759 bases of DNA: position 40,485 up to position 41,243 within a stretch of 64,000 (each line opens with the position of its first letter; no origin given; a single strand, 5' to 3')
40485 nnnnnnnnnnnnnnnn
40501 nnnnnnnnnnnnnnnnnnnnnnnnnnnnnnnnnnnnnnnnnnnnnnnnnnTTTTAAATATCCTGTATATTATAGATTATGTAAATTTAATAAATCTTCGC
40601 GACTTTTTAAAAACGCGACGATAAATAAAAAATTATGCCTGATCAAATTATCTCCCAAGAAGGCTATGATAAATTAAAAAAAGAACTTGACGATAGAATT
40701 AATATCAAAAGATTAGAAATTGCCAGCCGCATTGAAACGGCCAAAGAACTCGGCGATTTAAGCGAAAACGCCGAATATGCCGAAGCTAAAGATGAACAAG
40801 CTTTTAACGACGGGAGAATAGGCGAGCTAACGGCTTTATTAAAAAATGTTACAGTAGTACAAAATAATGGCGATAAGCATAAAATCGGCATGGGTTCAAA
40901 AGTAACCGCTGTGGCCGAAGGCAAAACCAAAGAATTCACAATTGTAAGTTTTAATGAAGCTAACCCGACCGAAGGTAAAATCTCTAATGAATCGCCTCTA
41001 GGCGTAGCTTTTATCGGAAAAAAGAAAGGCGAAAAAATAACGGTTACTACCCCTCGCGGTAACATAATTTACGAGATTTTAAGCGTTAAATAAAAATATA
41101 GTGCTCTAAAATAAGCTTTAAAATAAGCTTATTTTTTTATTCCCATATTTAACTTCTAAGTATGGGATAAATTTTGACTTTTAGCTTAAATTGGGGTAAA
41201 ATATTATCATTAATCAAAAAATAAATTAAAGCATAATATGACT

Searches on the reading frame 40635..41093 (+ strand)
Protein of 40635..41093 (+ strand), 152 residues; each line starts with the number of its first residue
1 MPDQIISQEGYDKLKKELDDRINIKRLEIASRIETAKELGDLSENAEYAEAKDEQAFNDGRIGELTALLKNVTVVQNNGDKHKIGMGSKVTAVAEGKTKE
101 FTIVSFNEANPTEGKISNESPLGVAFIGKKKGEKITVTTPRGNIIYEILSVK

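Call 62: search_protein_families(library=pfam, proteins=[window:40635-41093:+], max_evalue=0.001)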
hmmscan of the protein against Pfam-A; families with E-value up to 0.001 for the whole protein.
window:40635-41093:+ (152 aa): 2 families
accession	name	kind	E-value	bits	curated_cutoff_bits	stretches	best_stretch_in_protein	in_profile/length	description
PF03449.20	GreA_GreB_N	-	2.9e-24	85.5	24.5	1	5-74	2-71/71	Transcription elongation factor, N-terminal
PF01272.25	GreA_GreB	-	1.4e-21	76.7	26.9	1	81-152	3-76/77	Transcription elongation factor, GreA/GreB, C-term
